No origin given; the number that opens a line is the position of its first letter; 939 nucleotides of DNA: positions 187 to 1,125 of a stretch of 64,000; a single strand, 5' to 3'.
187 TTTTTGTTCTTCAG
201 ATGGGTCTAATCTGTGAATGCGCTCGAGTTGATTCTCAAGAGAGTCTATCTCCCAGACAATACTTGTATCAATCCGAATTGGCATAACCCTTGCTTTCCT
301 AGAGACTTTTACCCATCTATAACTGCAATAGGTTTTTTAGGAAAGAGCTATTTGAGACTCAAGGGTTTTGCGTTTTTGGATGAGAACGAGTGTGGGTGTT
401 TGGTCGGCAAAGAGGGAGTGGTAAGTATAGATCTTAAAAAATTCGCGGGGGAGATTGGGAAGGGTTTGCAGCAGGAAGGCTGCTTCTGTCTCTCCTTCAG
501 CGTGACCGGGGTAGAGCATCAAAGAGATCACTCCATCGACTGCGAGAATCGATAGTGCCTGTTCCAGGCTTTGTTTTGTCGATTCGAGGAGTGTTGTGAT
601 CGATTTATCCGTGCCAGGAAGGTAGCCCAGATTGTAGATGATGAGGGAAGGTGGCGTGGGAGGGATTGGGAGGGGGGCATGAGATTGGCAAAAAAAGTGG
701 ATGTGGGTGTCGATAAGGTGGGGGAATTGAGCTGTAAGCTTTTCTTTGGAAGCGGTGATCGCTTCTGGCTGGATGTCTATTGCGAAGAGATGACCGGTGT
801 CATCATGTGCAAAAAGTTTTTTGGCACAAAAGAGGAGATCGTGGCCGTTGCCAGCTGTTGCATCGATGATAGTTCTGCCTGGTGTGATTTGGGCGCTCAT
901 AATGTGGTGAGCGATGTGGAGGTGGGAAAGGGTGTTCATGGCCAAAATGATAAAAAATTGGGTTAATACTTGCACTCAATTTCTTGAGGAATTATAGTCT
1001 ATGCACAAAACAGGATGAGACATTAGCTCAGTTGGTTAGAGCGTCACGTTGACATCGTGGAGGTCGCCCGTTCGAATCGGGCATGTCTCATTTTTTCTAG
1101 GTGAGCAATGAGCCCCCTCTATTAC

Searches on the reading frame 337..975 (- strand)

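Call 3: search_protein_families(library=pfam, proteins=[window:337-975:-], max_evalue=10)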
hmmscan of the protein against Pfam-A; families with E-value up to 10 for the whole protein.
window:337-975:- (212 aa): 7 families
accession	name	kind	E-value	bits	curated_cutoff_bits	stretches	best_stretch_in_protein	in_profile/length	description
PF06962.18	rRNA_methylase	-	1.2e-31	109.9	22.7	1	64-199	2-135/137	Putative rRNA methylase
PF13847.12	Methyltransf_31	-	3.1e-05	24.1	27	1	31-82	2-50/145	Methyltransferase domain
PF13649.12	Methyltransf_25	-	0.00057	21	27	1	36-120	1-78/97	Methyltransferase domain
PF10017.15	Methyltransf_33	-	0.0016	18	23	1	28-103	58-132/304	Histidine-specific methyltransferase, SAM-dependent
PF01795.25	Methyltransf_5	-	0.0029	17.6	27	1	29-85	17-69/309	MraW methylase family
PF13679.12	Methyltransf_32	-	0.037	14.4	27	1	29-79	22-72/143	Methyltransferase domain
PF08242.18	Methyltransf_12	-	0.045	14.9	30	1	38-83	2-43/98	Methyltransferase domain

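Call 4: search_protein_families(library=ncbifam, proteins=[window:337-975:-], max_evalue=10)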
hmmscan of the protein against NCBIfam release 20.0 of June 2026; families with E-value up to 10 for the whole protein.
window:337-975:- (212 aa): 8 families
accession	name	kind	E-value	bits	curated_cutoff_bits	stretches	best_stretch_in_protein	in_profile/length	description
NF053511.1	tRNA_U34_MnmM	equivalog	1.2e-44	152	135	1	18-201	3-182/183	tRNA 5-(aminomethyl)-2-thiouridylate-methyltransferase MnmM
NF008823.0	PRK11873.1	subfamily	0.0032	17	263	1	27-79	72-121/272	arsenite methyltransferase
NF047649.1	MTase_UXPK_star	exception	0.0044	16.1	460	1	28-115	73-153/283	methyltransferase/UXPK-star double selenoprotein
NF041537.1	ArsM_AhpD_UU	exception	0.0052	15.6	510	1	28-107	72-144/345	arsenite methyltransferase/AhpD domain selenoprotein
TIGR00006.1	TIGR00006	equivalog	0.045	13.2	154.3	1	25-82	16-69/310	16S rRNA (cytosine(1402)-N(4))-methyltransferase RsmH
NF041536.1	ArsM_DUF2284_UU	exception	0.049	11.9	575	1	29-81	73-122/459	arsenite methyltransferase/DUF2284 domain selenoprotein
NF001812.0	PRK00539.1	equivalog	0.084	12.9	172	1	139-210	38-106/133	F0F1 ATP synthase subunit epsilon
TIGR03438.1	egtD_ergothio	equivalog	0.11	11.7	290.9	1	27-114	58-143/301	L-histidine N(alpha)-methyltransferase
